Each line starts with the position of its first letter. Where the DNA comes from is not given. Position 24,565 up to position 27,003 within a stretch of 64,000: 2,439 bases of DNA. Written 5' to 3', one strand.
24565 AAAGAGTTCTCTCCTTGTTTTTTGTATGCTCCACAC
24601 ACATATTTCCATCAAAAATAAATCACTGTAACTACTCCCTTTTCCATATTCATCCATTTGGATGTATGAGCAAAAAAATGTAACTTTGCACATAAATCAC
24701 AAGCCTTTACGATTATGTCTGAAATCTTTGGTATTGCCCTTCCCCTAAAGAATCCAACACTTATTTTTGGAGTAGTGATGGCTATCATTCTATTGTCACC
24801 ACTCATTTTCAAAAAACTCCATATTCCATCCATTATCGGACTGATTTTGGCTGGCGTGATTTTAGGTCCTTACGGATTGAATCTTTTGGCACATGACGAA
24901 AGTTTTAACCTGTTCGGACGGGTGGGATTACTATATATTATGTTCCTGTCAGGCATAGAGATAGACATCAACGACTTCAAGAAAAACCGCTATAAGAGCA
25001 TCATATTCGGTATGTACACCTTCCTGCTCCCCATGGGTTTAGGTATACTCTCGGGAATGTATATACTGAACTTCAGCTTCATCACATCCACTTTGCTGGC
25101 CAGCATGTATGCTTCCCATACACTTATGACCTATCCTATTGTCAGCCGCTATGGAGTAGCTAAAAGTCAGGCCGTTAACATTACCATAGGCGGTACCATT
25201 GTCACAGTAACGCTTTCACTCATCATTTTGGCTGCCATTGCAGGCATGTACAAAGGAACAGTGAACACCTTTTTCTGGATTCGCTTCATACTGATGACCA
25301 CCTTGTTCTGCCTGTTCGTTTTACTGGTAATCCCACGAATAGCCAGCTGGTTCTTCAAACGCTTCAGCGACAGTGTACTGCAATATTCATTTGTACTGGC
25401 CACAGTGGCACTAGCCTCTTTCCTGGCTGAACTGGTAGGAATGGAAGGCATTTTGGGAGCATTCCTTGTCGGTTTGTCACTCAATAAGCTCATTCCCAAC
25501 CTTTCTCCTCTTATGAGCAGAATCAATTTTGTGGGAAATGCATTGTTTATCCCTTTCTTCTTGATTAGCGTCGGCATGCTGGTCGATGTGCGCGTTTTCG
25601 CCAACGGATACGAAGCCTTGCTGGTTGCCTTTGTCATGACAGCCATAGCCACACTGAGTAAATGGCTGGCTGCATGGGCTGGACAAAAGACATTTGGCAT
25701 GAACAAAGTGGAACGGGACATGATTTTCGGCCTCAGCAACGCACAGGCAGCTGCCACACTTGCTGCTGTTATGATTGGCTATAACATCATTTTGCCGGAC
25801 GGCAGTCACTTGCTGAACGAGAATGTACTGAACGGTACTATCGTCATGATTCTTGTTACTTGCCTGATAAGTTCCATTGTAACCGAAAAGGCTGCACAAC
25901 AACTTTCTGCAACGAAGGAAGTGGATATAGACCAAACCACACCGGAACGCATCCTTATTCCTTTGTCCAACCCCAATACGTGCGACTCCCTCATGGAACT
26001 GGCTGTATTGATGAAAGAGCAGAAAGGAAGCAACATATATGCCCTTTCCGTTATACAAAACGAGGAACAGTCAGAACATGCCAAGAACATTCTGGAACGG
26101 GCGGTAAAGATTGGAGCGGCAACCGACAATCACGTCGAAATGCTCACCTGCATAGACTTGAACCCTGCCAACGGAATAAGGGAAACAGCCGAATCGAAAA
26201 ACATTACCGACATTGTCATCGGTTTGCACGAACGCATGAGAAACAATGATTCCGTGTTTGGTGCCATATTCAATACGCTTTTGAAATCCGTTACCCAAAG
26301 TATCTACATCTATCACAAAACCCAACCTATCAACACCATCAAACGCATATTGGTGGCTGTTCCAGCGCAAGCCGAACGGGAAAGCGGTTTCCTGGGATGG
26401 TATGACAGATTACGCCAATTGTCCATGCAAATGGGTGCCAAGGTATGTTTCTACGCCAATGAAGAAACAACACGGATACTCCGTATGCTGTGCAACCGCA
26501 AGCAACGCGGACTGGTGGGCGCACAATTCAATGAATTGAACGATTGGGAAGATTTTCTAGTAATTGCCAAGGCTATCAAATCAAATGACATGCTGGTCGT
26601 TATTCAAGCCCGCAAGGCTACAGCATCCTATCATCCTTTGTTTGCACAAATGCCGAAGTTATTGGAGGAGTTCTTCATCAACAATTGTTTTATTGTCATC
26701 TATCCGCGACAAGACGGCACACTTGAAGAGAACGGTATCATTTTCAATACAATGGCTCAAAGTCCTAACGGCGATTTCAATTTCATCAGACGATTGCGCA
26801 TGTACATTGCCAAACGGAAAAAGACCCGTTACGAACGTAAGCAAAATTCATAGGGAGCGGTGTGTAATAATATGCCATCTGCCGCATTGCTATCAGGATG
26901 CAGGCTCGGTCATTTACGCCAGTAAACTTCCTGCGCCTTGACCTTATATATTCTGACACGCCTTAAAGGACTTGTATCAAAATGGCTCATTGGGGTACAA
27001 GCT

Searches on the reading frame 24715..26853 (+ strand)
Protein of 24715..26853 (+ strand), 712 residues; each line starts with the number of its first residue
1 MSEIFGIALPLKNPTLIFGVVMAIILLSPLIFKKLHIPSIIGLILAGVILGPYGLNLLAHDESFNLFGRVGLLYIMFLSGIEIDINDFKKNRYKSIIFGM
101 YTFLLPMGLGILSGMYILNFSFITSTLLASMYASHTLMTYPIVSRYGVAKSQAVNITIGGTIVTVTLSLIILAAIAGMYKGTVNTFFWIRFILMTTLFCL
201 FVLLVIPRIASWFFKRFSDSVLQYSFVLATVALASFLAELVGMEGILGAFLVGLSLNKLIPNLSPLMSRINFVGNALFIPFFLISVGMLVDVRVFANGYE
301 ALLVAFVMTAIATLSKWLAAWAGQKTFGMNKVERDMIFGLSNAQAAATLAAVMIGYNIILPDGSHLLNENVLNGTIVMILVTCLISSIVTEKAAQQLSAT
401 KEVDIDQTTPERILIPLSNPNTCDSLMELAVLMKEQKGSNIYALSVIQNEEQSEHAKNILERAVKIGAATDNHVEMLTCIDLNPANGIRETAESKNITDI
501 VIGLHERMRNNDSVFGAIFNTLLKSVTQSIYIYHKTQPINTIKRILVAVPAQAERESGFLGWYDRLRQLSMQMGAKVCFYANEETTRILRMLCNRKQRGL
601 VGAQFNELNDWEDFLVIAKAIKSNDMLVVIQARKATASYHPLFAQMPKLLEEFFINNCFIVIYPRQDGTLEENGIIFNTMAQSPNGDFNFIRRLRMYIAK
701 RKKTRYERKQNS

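Call 23: search_protein_families(library=pfam, proteins=[window:24715-26853:+], max_evalue=0.001)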
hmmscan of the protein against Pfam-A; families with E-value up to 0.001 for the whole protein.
window:24715-26853:+ (712 aa): 2 families
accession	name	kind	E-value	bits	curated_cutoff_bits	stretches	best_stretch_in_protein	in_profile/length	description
PF00999.27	Na_H_Exchanger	-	7.8e-52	176.8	26.2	1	23-390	2-369/375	Sodium/hydrogen exchanger, transmembrane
PF00582.32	Usp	-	0.00062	20.8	24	0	412-533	4-140/141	Universal stress protein family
